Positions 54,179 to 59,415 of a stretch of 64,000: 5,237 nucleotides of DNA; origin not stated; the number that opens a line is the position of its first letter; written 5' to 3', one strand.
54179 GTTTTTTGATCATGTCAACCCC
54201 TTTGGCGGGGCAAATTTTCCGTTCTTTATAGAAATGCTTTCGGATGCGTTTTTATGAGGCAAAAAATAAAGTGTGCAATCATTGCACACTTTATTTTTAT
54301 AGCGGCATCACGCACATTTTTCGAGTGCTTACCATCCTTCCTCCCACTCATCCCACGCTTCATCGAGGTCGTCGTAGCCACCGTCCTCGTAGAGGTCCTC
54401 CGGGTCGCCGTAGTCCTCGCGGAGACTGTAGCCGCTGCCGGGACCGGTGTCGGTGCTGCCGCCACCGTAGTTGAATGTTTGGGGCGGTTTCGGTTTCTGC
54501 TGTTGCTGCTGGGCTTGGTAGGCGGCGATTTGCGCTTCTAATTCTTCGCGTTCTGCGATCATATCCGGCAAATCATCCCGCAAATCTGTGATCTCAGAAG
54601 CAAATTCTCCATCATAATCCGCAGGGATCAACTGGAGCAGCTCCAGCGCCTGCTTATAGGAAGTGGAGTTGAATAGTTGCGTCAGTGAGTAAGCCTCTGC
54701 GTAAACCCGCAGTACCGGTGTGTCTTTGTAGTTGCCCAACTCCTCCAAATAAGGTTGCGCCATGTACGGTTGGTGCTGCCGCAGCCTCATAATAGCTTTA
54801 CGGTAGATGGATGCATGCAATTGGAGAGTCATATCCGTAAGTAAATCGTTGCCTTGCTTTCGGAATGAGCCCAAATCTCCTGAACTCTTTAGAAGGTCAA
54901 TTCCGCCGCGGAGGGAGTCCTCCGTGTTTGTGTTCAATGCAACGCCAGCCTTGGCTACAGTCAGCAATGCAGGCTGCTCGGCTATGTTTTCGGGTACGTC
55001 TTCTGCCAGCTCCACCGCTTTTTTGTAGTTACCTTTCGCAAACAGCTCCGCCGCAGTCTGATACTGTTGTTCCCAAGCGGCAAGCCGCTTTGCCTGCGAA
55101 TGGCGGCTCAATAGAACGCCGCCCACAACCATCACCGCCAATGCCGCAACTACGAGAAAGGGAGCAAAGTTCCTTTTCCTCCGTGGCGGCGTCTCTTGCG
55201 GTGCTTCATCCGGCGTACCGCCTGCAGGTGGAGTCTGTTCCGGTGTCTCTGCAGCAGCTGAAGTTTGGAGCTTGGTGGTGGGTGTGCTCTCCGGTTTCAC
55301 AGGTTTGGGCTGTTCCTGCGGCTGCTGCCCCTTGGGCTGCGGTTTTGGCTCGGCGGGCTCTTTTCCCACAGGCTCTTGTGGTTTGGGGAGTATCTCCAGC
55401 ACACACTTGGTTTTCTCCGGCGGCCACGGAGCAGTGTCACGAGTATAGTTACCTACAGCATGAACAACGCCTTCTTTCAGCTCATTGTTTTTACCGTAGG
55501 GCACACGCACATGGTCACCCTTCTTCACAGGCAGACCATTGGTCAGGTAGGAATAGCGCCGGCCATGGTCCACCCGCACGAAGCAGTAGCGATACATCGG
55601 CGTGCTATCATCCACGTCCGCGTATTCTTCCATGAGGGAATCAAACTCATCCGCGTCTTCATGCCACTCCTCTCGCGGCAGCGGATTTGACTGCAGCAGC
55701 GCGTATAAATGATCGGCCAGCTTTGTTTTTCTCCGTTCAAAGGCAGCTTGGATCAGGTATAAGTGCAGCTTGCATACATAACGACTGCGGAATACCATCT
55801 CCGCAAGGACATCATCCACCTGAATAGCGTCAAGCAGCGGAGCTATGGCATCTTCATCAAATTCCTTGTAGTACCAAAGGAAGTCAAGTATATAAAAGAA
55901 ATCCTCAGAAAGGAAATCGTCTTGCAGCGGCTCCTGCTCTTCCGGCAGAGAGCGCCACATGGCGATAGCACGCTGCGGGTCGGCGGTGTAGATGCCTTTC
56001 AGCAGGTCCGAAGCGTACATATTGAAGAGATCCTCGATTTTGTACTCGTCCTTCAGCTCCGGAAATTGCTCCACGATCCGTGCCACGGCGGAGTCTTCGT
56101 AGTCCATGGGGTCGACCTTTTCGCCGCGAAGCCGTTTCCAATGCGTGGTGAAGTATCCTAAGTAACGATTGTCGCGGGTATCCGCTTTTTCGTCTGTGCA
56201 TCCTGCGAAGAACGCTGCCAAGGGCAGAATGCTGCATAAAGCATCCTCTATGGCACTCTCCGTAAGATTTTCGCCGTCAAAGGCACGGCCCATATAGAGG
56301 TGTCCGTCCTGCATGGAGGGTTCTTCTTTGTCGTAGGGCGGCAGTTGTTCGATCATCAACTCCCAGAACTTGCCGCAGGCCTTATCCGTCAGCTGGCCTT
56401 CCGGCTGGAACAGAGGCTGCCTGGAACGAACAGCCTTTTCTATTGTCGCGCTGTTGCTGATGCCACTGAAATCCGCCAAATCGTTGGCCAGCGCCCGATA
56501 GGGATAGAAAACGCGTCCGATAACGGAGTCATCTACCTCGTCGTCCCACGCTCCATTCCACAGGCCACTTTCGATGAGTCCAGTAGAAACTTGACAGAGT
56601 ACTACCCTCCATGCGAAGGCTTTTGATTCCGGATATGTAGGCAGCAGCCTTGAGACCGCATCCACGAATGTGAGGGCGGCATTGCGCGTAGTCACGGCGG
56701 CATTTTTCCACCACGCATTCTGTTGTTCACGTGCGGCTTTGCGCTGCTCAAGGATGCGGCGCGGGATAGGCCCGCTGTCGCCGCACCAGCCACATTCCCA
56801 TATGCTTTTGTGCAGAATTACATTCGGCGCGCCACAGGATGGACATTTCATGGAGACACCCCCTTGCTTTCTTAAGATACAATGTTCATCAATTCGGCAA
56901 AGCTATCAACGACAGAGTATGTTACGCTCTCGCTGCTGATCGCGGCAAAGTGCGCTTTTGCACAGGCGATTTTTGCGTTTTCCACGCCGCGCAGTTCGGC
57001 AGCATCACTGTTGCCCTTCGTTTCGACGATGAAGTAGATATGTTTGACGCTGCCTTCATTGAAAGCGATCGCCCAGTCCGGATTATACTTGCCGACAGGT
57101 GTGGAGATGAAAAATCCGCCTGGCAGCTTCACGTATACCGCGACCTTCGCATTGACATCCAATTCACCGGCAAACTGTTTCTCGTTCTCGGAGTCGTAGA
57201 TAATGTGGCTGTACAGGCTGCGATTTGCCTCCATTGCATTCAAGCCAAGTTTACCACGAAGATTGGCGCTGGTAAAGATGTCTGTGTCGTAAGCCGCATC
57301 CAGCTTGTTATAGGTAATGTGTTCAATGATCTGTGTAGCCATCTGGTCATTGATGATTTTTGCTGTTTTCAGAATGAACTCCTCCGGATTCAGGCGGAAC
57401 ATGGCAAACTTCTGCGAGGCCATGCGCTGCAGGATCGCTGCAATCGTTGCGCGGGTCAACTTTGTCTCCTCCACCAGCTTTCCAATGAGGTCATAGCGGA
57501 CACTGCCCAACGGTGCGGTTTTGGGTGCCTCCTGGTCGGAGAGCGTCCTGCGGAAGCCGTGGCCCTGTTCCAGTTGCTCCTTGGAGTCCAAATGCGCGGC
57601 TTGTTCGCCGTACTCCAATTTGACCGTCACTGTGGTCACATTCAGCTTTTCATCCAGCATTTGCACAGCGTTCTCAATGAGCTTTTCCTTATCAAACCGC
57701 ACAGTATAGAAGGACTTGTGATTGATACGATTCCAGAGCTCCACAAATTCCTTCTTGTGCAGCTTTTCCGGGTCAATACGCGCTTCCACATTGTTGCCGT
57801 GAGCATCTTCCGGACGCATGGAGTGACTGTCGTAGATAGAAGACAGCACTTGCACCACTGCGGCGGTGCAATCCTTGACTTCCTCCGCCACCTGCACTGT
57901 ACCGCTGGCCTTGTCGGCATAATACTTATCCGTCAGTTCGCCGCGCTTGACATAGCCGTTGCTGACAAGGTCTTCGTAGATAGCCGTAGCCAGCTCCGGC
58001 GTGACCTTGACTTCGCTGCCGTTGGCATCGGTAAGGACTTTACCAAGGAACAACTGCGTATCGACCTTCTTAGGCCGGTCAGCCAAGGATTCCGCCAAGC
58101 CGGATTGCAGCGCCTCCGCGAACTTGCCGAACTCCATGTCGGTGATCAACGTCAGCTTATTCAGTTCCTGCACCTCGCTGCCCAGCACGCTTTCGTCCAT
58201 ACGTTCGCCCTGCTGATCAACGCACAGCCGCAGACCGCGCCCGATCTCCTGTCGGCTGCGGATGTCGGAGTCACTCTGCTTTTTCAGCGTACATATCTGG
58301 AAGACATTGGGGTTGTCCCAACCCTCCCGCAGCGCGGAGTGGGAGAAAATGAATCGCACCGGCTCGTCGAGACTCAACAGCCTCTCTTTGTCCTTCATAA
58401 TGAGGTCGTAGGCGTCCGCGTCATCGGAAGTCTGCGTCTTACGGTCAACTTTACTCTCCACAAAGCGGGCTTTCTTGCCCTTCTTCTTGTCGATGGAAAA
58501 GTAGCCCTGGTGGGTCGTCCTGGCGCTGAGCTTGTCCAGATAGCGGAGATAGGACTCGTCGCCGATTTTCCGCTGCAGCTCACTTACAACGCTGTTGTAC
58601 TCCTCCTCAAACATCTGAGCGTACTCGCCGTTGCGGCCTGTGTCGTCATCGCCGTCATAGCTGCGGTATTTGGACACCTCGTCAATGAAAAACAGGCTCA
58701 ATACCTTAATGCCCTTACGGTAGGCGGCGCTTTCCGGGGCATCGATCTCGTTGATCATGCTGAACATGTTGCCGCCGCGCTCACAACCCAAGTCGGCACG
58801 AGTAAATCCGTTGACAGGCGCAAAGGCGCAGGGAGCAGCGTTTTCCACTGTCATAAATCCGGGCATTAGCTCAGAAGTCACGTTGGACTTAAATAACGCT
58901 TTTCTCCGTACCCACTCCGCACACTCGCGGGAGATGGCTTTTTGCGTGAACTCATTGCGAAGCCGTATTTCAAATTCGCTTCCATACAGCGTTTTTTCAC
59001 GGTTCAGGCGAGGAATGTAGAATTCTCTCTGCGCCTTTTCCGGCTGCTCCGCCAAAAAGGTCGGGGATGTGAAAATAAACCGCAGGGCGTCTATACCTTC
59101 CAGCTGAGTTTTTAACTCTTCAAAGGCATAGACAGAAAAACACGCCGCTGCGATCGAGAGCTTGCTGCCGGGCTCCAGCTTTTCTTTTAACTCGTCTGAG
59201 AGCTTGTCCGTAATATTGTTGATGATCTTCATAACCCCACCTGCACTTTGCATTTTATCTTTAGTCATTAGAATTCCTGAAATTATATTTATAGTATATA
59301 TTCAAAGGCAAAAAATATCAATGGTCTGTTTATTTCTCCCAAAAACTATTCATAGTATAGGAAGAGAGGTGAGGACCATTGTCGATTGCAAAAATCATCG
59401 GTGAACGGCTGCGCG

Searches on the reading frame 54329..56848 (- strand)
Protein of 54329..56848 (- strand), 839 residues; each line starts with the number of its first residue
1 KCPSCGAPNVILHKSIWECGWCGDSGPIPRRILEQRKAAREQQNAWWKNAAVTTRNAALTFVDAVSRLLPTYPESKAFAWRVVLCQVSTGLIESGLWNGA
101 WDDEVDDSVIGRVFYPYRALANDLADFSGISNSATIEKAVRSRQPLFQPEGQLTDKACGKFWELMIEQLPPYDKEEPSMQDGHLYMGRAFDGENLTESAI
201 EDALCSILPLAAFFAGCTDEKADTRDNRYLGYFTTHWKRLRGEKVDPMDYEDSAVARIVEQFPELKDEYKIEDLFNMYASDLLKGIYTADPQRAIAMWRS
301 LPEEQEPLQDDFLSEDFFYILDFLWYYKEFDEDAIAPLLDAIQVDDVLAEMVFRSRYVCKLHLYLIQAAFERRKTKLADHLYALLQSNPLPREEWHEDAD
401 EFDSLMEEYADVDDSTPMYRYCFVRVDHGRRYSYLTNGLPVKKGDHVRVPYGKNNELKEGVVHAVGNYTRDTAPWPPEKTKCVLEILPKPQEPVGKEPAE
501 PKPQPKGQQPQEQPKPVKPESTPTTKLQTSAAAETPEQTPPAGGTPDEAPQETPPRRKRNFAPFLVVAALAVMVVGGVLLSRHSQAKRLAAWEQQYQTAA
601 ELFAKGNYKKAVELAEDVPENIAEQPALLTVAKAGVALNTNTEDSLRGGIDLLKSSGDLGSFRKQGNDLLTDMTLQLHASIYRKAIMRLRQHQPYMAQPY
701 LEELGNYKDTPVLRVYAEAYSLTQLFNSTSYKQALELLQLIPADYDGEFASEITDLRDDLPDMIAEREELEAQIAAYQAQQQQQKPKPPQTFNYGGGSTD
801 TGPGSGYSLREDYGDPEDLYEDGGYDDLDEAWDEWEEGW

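Call 23: search_protein_families(library=pfam, proteins=[window:54329-56848:-], max_evalue=0.01)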
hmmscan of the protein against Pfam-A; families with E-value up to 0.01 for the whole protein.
window:54329-56848:- (839 aa): 1 family
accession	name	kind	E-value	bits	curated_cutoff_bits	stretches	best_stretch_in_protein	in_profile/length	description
PF05084.19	GRA6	-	0.0054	17.2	27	1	554-617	7-71/186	Granule antigen protein (GRA6)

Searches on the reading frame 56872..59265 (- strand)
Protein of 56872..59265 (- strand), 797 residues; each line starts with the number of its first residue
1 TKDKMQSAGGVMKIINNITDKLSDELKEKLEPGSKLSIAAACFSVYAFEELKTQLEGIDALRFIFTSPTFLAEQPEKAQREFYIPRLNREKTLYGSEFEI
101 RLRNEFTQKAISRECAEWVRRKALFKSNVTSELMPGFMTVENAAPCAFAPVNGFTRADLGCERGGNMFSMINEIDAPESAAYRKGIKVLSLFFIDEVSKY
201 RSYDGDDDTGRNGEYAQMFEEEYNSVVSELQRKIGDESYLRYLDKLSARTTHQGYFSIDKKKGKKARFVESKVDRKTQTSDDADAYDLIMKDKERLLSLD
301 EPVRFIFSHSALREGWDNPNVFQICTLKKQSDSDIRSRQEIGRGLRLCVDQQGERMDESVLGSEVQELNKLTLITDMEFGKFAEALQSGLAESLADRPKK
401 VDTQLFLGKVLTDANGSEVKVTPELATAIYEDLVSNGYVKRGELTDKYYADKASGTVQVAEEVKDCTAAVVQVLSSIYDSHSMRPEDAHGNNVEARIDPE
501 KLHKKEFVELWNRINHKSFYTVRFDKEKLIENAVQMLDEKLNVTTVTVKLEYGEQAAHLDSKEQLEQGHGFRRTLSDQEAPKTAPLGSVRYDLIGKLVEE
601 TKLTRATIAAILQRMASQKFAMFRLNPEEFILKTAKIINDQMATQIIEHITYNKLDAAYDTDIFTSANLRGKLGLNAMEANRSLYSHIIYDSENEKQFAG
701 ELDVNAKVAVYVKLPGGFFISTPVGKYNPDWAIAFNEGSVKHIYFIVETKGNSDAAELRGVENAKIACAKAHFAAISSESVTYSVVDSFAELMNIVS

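Call 23: search_protein_families(library=pfam, proteins=[window:56872-59265:-], max_evalue=0.01)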
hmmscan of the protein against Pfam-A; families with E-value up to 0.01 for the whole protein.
window:56872-59265:- (797 aa): 1 family
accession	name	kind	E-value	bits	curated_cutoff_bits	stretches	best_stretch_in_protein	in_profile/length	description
PF19778.5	RE_endonuc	-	8.8e-34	116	23.4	1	682-787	2-106/108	Endonuclease domain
